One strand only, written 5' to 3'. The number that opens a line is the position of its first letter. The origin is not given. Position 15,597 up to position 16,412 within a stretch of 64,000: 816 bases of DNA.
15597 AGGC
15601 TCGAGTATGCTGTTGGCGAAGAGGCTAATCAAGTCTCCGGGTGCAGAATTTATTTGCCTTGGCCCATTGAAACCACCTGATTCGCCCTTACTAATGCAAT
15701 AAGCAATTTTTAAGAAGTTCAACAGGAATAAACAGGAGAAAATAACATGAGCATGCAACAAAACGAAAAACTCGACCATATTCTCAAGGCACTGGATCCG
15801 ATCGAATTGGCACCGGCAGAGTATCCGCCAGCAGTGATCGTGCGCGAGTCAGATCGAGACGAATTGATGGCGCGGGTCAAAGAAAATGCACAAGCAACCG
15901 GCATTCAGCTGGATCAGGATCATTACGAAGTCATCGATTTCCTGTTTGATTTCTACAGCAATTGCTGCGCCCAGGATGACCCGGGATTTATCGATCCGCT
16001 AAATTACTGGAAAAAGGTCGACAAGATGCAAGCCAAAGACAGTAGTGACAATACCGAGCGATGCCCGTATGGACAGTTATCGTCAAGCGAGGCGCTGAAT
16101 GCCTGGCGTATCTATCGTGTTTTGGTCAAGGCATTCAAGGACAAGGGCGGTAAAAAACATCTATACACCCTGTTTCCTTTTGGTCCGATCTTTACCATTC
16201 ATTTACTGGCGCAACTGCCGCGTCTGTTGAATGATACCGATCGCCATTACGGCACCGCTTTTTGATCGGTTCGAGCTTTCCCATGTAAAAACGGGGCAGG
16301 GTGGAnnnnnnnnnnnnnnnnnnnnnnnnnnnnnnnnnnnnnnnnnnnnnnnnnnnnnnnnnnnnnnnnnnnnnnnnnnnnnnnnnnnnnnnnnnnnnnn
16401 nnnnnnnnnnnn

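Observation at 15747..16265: DsrC/TusE-family paralog with an N-terminal extension and no catalytic C-terminal cysteines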

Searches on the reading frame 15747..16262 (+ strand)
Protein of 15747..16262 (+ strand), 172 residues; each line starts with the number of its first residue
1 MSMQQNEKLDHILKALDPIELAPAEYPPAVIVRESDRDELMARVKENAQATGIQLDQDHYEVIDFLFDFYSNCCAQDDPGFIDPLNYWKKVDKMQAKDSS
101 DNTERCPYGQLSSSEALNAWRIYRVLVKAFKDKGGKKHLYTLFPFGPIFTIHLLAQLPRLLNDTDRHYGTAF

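Call 3: search_protein_families(library=pfam, proteins=[window:15747-16262:+], max_evalue=10)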
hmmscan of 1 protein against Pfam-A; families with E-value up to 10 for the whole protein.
window:15747-16262:+ (172 aa): 1 family
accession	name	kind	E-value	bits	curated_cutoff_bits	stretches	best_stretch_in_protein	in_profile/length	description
PF04358.19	DsrC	-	4.9e-07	30.6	24.9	2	45-72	27-54/107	DsrC like protein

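Call 4: search_protein_families(library=ncbifam, proteins=[window:15747-16262:+], max_evalue=10)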
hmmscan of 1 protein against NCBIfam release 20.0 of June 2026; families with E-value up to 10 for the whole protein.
window:15747-16262:+ (172 aa): 2 families
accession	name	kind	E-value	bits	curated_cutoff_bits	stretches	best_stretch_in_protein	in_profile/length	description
TIGR03342.1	dsrC_tusE_dsvC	subfamily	4.4e-08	33.5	53.5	2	45-72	28-55/108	TusE/DsrC/DsvC family sulfur relay protein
NF008562.0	PRK11508.1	equivalog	3.2e-06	27.2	191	2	47-72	31-56/109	sulfurtransferase TusE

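Call 6: find_homologous_proteins(query=window:15747-16262:+)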
Query window:15747-16262:+ (172 aa): 75 proteins with E <= 0.001 among 89 candidates.
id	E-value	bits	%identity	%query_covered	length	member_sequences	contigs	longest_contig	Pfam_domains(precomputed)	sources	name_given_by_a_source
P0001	1.0e-113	395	100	100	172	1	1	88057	PF04358.20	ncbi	-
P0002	1.2e-94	333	84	100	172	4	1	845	PF04358.20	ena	-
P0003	6.9e-93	328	83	100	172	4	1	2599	PF04358.20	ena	-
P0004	1.0e-92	327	81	99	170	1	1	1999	PF04358.20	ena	-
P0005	1.3e-90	320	80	100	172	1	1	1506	PF04358.20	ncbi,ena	-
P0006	3.3e-86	306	77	99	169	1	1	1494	PF04358.20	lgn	-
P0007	4.5e-84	299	75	100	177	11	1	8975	PF04358.20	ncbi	-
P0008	3.6e-79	283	70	100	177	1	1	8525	PF04358.20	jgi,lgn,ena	-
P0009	4.9e-75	269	67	100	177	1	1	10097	PF04358.20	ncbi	-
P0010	7.1e-64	233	57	97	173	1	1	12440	PF04358.20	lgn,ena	-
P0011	6.1e-63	230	55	98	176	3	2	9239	PF04358.20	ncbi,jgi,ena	-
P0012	1.6e-61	225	56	97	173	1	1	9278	PF04358.20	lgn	-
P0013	3.6e-61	224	56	97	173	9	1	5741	PF04358.20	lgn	-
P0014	5.0e-61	224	57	97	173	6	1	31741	PF04358.20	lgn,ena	-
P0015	6.9e-61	223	56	97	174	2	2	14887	PF04358.20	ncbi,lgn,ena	-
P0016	1.2e-60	223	56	100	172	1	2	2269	PF04358.20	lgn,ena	-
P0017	1.3e-60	222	57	97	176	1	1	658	PF04358.20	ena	-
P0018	1.8e-60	222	56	97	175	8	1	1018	PF04358.20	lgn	-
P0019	2.8e-60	221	58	100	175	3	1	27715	PF04358.20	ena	-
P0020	9.9e-60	220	54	97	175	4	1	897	PF04358.20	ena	-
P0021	1.1e-59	219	54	96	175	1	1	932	PF04358.20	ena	-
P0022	1.1e-59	219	55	100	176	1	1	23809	PF04358.20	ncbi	-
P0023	1.3e-59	219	56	97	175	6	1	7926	PF04358.20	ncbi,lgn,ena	-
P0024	2.6e-59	218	55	97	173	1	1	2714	PF04358.20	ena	-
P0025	4.8e-59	217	55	97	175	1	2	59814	PF04358.20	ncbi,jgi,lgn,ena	-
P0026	6.1e-59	217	55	97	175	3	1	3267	PF04358.20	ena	-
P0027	9.0e-59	216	56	97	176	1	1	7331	PF04358.20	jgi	jgi:sulfur relay (sulfurtransferase) DsrC/TusE family protein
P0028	1.4e-58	216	54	97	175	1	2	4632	PF04358.20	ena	-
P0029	1.9e-58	215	56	97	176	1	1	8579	PF04358.20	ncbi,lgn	-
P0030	2.5e-58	215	55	100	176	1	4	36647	PF04358.20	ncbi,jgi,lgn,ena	-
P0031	2.8e-58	215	57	98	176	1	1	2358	PF04358.20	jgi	jgi:sulfur relay (sulfurtransferase) DsrC/TusE family protein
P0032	2.9e-58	215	56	99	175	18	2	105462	PF04358.20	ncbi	-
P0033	3.3e-58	215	53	98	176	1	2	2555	PF04358.20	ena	-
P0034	3.5e-58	215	55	98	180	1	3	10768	PF04358.20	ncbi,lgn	ncbi:MAG: hypothetical protein ACWA44_11445 [Thiotrichales bacterium]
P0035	4.4e-58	214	57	98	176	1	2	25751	PF04358.20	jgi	jgi:sulfur relay (sulfurtransferase) DsrC/TusE family protein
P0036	4.7e-58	214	54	96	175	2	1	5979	PF04358.20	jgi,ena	-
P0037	5.6e-58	214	53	97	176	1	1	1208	PF04358.20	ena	-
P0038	7.2e-58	214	54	98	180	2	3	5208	PF04358.20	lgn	-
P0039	1.0e-57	213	53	97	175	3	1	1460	PF04358.20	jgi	-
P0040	1.2e-57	213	54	97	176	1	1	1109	PF04358.20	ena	-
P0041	1.3e-57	213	56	100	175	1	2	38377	PF04358.20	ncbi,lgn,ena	-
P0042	1.3e-57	213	56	97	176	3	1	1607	PF04358.20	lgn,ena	-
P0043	1.8e-57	212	54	98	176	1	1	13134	PF04358.20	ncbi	-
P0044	1.9e-57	212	53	97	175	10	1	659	PF04358.20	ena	-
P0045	3.5e-57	211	56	99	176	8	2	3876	PF04358.20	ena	-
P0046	5.8e-57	211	55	97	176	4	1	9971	PF04358.20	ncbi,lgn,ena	-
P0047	6.3e-57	210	52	97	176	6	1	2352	PF04358.20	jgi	-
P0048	1.1e-56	210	52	97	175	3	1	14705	PF04358.20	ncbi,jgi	-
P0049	1.2e-56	210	53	97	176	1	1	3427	PF04358.20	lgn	-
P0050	2.5e-56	209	55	99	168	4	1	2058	PF04358.20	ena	-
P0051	2.7e-56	208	53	96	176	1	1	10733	PF04358.20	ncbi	-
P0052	7.5e-56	207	55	97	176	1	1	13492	PF04358.20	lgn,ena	-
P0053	1.1e-55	206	55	96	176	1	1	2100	PF04358.20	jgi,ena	-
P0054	1.3e-55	206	54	98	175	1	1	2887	PF04358.20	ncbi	-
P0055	1.5e-55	206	54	98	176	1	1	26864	PF04358.20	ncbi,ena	-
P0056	1.5e-55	206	52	98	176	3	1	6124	PF04358.20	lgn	-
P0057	1.0e-54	203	52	98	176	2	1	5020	PF04358.20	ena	-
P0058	1.0e-54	203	53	97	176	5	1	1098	PF04358.20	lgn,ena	-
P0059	2.1e-54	202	52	96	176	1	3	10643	PF04358.20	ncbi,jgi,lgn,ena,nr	ncbi:MAG TPA: hypothetical protein ENK26_11370 [Gammaproteobacteria bacterium]|nr:hypothetical prote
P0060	7.0e-54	201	53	99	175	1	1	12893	PF04358.20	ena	-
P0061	2.3e-53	199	53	96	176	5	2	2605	PF04358.20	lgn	-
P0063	7.3e-53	197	49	97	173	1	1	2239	PF04358.20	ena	-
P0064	8.4e-53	197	52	97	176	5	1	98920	PF04358.20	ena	-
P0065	1.6e-52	196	50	98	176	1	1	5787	PF04358.20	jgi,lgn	jgi:sulfur relay (sulfurtransferase) DsrC/TusE family protein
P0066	2.2e-52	196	51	97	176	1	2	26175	PF04358.20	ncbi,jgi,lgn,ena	-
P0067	2.8e-52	195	49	99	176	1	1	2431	PF04358.20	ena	-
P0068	3.6e-52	195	51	97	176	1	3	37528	PF04358.20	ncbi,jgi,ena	-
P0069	7.5e-52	194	49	97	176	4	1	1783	PF04358.20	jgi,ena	-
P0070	1.1e-51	193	49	98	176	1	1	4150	PF04358.20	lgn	-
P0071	3.0e-51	192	48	100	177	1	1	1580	PF04358.20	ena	-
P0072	6.7e-51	191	50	98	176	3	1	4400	PF04358.20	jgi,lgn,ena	-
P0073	1.6e-50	190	52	94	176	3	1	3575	PF04358.20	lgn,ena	-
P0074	5.6e-46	175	52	85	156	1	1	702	PF04358.20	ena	-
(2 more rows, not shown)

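Call 9: find_encoding_contigs(protein=P0032, flank=8000, max_places=3)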
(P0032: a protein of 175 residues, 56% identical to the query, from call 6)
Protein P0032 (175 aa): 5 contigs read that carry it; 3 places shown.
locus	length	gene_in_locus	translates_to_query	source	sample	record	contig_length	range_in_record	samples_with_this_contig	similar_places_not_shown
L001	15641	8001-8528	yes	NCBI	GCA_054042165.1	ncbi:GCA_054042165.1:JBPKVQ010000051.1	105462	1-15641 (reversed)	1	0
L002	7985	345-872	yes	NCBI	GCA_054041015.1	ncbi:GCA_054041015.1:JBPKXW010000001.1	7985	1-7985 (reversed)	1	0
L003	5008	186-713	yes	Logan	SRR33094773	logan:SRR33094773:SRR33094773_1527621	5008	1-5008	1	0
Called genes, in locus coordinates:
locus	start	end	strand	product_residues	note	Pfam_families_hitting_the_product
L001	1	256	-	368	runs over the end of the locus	PF00497:SBP_bac_3, PF10613:Lig_chan-Glu_bd, PF00060:Lig_chan, PF07885:Ion_trans_2 (weak)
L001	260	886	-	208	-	PF00691:OmpA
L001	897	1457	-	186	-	PF14520:HHH_5 (weak)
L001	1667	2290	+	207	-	PF03548:LolA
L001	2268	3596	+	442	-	PF01078:Mg_chelatase (faint), PF05496:RuvB_N, PF13191:AAA_16 (faint), PF00004:AAA, PF07728:AAA_5 (faint), PF16193:AAA_assoc_2, PF12002:MgsA_C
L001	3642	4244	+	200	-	PF06080:DUF938, PF08241:Methyltransf_11 (weak), PF08242:Methyltransf_12 (weak), PF13649:Methyltransf_25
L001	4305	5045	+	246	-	PF10411:DsbC_N, PF13098:Thioredoxin_2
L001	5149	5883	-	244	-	PF00027:cNMP_binding (weak), PF13545:HTH_Crp_2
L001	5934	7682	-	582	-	PF00999:Na_H_Exchanger, PF02254:TrkA_N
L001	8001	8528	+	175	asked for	PF04358:DsrC (faint)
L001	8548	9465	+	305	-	PF10938:YfdX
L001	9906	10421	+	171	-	PF13899:Thioredoxin_7 (weak), PF13098:Thioredoxin_2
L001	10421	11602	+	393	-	-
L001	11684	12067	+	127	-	PF01127:Sdh_cyt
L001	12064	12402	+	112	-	PF01127:Sdh_cyt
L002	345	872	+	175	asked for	PF04358:DsrC (faint)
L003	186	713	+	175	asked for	PF04358:DsrC (faint)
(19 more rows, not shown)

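Call 10: find_encoding_contigs(protein=P0064, flank=8000, max_places=3)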
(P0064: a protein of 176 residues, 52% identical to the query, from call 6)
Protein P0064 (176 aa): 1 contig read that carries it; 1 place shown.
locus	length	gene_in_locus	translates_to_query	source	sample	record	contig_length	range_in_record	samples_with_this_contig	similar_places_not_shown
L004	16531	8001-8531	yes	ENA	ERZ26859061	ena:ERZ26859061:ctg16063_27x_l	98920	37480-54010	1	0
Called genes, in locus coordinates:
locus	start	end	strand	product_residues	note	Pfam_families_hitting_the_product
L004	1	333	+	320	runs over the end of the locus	PF05598:DUF772, PF01609:DDE_Tnp_1, PF13612:DDE_Tnp_1_3 (weak), PF13359:DDE_Tnp_4 (faint)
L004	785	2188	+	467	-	PF13727:CoA_binding_3, PF02397:Bac_transf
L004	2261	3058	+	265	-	PF00459:Inositol_P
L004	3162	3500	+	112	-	-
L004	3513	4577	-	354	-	PF04204:HTS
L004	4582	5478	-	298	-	-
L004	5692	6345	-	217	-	PF00849:PseudoU_synth_2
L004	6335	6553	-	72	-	-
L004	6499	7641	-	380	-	PF00999:Na_H_Exchanger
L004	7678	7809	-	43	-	-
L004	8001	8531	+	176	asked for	PF04358:DsrC (faint)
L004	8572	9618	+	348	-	-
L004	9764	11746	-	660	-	PF03600:CitMHS, PF02080:TrkA_C, PF00939:Na_sulph_symp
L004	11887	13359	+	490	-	PF14821:Thr_synth_N, PF00291:PALP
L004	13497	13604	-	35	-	-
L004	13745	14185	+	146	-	PF14690:Zn_ribbon_ISL3, PF13542:HTH_Tnp_ISL3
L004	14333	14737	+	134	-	PF01610:DDE_Tnp_ISL3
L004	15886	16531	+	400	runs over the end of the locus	PF07690:MFS_1, PF13347:MFS_2 (faint), PF07690:MFS_1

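Call 11: find_encoding_contigs(protein=P0025, flank=6000, max_places=2)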
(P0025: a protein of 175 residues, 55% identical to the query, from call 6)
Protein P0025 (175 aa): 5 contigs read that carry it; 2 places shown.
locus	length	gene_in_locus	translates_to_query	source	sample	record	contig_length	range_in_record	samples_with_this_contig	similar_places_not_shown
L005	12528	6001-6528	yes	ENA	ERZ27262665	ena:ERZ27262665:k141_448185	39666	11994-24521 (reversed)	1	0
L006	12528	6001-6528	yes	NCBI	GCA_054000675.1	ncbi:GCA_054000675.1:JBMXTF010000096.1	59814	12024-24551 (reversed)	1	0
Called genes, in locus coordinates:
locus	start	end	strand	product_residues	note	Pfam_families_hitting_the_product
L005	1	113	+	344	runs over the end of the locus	PF24624:Int_N (faint), PF00589:Phage_integrase, PF22823:MrpR_C_cat (weak)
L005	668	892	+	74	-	-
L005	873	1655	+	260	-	-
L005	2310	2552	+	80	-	-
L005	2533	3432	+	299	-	-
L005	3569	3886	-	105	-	PF13591:MerR_2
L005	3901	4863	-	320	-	PF00226:DnaJ, PF01556:DnaJ_C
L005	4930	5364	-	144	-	PF21352:Zn_ribbon_Thio2, PF04756:OST3_OST6 (weak), PF00085:Thioredoxin, PF13098:Thioredoxin_2, PF13899:Thioredoxin_7 (weak)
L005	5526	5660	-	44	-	-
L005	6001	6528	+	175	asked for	PF04358:DsrC (faint)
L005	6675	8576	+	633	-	PF00012:HSP70, PF06723:MreB_Mbl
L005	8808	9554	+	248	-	PF00027:cNMP_binding (weak), PF13545:HTH_Crp_2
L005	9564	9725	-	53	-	-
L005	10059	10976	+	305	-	PF00595:PDZ (weak), PF13180:PDZ_2, PF17820:PDZ_6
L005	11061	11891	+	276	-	PF13230:GATase_4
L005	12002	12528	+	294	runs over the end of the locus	PF11964:SpoIIAA-like, PF00582:Usp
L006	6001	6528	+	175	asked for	PF04358:DsrC (faint)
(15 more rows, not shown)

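Call 12: find_encoding_contigs(protein=P0041, flank=6000, max_places=2)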
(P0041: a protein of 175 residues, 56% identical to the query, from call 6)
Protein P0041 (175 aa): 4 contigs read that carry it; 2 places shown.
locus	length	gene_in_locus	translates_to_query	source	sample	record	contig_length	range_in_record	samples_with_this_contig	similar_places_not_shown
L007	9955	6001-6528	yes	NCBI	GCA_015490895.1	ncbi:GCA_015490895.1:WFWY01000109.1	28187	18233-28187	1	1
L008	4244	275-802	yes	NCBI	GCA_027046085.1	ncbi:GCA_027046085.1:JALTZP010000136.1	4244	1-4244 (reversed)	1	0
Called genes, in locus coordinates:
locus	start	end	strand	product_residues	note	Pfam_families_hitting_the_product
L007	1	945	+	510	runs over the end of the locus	PF01636:APH, PF06414:Zeta_toxin (weak), PF13671:AAA_33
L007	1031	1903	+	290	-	PF15916:DUF4743, PF00293:NUDIX (weak)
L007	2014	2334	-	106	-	PF13591:MerR_2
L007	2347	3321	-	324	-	PF00226:DnaJ, PF01556:DnaJ_C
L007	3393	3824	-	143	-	PF21352:Zn_ribbon_Thio2, PF00085:Thioredoxin, PF13098:Thioredoxin_2, PF13899:Thioredoxin_7 (weak)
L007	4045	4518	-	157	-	PF00011:HSP20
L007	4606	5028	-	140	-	PF27746:Small_heat_shock_put (weak), PF00011:HSP20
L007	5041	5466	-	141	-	PF00011:HSP20, PF17886:ArsA_HSP20 (weak)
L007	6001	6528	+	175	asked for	PF04358:DsrC (faint)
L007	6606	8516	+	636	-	PF00012:HSP70, PF06723:MreB_Mbl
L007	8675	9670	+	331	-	PF10938:YfdX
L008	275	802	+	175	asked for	PF04358:DsrC (faint)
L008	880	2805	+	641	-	PF00012:HSP70, PF06723:MreB_Mbl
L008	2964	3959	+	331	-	PF10938:YfdX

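Call 13: find_encoding_contigs(protein=P0030, flank=6000, max_places=2)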
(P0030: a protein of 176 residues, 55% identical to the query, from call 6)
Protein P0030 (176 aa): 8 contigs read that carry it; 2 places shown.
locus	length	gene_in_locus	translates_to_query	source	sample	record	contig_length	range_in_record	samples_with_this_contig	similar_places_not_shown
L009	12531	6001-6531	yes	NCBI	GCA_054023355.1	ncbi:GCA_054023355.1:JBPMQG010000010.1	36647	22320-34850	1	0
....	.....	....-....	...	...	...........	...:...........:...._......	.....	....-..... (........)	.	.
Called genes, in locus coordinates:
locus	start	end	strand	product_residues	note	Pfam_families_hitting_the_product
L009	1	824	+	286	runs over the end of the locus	PF16537:T2SSB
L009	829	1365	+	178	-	PF10263:SprT-like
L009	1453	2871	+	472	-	PF01943:Polysacc_synt, PF13440:Polysacc_synt_3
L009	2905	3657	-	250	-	PF00027:cNMP_binding, PF13545:HTH_Crp_2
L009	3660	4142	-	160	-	PF06146:PsiE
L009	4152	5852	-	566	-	PF00999:Na_H_Exchanger, PF02254:TrkA_N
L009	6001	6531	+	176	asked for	PF04358:DsrC (faint)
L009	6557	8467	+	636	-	PF00012:HSP70, PF06723:MreB_Mbl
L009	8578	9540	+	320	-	PF10938:YfdX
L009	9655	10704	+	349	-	PF02482:Ribosomal_S30AE (weak)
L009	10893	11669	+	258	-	PF00034:Cytochrom_C (weak), PF13442:Cytochrome_CBB3 (faint), PF00034:Cytochrom_C (weak)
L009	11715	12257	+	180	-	PF03264:Cytochrom_NNT, PF14522:Cytochrome_C7 (faint), PF22113:Mtrc-MtrF_II-IV_dom (weak)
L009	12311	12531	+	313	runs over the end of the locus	-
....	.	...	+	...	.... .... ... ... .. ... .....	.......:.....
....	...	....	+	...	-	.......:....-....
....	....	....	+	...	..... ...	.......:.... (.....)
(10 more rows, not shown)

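Call 15: find_encoding_contigs(protein=P0009, flank=6000, max_places=2)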
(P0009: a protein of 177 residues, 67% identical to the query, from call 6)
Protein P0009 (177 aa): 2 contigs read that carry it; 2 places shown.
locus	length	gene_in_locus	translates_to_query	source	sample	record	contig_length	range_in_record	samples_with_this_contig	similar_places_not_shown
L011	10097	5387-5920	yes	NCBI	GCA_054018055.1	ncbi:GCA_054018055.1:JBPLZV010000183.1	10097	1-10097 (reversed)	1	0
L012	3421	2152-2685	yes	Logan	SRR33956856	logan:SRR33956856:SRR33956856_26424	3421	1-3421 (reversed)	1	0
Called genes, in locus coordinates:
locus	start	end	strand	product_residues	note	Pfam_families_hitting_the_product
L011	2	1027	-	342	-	?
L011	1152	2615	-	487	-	PF21471:Reelin_subrepeat-B (faint)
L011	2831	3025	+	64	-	-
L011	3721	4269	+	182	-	PF13505:OMP_b-brl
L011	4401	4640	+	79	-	PF09360:zf-CDGSH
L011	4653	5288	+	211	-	PF01323:DSBA (faint), PF13743:Thioredoxin_5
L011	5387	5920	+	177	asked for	PF04358:DsrC (faint)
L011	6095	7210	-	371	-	PF25237:MSL2_3 (weak), PF21088:MS_channel_1st, PF00924:MS_channel_2nd, PF21082:MS_channel_3rd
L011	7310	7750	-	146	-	PF21352:Zn_ribbon_Thio2, PF00578:AhpC-TSA (weak), PF00085:Thioredoxin, PF13098:Thioredoxin_2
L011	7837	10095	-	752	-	?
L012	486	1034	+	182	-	PF13505:OMP_b-brl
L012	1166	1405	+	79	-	PF09360:zf-CDGSH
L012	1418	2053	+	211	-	PF01323:DSBA (faint), PF13743:Thioredoxin_5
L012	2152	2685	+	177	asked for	PF04358:DsrC (faint)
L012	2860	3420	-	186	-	?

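Call 16: find_encoding_contigs(protein=P0007, flank=6000, max_places=2)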
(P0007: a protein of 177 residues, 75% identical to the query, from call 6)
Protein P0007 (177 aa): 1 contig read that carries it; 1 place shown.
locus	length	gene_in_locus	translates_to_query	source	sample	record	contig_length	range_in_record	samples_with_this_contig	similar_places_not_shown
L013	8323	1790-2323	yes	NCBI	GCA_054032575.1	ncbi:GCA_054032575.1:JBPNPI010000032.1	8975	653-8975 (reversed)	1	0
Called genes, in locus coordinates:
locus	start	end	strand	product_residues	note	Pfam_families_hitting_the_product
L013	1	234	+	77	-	?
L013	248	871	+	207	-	PF01323:DSBA, PF13743:Thioredoxin_5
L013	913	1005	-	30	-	-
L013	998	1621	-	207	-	-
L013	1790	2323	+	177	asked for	PF04358:DsrC (faint)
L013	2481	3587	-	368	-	PF25237:MSL2_3 (weak), PF21088:MS_channel_1st, PF00924:MS_channel_2nd, PF21082:MS_channel_3rd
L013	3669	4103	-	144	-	PF21352:Zn_ribbon_Thio2, PF00578:AhpC-TSA (weak), PF00085:Thioredoxin, PF13098:Thioredoxin_2, PF13905:Thioredoxin_8 (faint)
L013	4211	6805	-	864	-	PF08448:PAS_4 (faint), PF08447:PAS_3, PF13426:PAS_9 (faint), PF00989:PAS, PF08447:PAS_3, PF00512:HisKA, PF02518:HATPase_c, PF00072:Response_reg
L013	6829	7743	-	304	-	PF00581:Rhodanese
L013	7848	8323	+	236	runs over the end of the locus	PF13386:DsbD_2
